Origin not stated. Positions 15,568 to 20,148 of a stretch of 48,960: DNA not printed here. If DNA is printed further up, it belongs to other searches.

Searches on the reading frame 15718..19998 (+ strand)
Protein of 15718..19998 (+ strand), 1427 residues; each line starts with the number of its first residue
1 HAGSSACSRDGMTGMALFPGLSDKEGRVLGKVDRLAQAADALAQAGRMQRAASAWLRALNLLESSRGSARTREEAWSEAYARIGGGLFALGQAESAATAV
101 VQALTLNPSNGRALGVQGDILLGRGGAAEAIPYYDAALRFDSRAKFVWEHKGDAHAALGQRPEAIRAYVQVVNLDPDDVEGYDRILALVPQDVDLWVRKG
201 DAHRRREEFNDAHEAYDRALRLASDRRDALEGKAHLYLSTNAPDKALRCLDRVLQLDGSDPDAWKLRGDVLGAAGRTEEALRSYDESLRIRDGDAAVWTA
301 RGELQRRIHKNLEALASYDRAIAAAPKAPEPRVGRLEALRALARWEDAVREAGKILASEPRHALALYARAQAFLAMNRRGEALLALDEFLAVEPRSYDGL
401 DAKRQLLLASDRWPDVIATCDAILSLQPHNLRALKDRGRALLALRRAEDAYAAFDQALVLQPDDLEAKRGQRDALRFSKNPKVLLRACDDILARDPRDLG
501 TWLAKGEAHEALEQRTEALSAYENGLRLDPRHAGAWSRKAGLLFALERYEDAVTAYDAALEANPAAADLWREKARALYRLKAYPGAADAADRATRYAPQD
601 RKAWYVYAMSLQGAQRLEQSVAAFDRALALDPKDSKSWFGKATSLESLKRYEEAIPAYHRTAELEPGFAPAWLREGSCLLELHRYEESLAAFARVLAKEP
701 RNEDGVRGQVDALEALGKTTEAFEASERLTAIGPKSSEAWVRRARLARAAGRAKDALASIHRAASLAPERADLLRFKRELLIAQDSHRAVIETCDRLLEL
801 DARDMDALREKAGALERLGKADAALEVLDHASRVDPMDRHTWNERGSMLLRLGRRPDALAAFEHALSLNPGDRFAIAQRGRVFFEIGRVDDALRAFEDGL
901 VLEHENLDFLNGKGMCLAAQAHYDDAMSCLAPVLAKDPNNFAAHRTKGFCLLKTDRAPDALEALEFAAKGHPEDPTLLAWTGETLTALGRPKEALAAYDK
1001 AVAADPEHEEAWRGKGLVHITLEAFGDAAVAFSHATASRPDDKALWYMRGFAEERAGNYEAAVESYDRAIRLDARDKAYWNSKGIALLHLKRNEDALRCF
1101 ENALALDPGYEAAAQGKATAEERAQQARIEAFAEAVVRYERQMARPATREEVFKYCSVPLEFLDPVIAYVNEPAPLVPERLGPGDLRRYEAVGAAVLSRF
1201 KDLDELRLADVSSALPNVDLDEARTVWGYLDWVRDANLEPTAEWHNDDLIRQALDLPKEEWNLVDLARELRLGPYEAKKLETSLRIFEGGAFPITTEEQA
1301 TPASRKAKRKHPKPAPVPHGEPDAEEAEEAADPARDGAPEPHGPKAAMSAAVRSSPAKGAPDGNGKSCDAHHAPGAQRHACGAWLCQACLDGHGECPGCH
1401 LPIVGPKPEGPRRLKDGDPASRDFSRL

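Call 60: search_protein_families(library=ncbifam, proteins=[window:15718-19998:+], max_evalue=0.00001)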
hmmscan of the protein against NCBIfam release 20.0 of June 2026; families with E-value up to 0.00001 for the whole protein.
window:15718-19998:+ (1427 aa): 21 families
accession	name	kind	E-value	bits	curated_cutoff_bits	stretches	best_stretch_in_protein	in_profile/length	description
TIGR02917.1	PEP_TPR_lipo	equivalog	1.1e-77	261.8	312.2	5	750-1127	138-515/899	XrtA/PEP-CTERM system TPR-repeat protein PrsT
NF040959.1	MamA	equivalog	2.8e-74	249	200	6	960-1107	56-203/204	magnetosome protein MamA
TIGR02552.1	LcrH_SycD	equivalog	2.7e-51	172.9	104.8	2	592-703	9-120/136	SycD/LcrH family type III secretion system chaperone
TIGR02521.1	type_IV_pilW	equivalog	4e-37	128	154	3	850-1000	42-194/234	type IV pilus biogenesis/stability protein PilW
TIGR03939.1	PGA_TPR_OMP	equivalog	4.2e-30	104.6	366.65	1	682-782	99-199/800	poly-beta-1,6 N-acetyl-D-glucosamine export porin PgaA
NF052415.1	T3SS_chap_SctY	equivalog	4e-28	98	70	2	223-323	2-105/106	type III secretion apparatus assembly chaperone SctY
TIGR00990.1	3a0801s09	subfamily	5.2e-27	94.7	757.25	0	785-1005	282-497/615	mitochondrial import receptor subunit TOM70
NF033920.0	C39_PA2778_fam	equivalog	9.3e-27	94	150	0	547-632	170-255/255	PA2778 family cysteine peptidase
NF033762.1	social_mot_Tgl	equivalog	2.8e-23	82.5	225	0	605-696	35-127/252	social motility TPR repeat lipoprotein Tgl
NF040561.1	PrimPol_Msp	equivalog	6.1e-19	68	200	0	519-602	11-86/515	CRISPR-associated primase-polymerase type A1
NF008391.2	PRK11189.1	equivalog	3.2e-16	59.7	250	0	1044-1120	66-142/297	lipoprotein NlpI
NF047507.1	TPR_BatC_Lepto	exception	3.5e-14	52.8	175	0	1021-1113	36-132/214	TPR repeat-containing protein BatC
NF047371.1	FlcA_CTERM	equivalog_domain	1.1e-12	47.2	300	0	1024-1106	454-536/646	periplasmic flagellar collar protein FlcA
NF053607.1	CHU_0125_OmpA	equivalog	6.6e-11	41.4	620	0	571-662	23-114/639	CHU_0125 family OmpA-like outer membrane integrity protein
NF002725.1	PRK02603.1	equivalog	2e-10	41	143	0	196-300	38-145/173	photosystem I assembly protein Ycf3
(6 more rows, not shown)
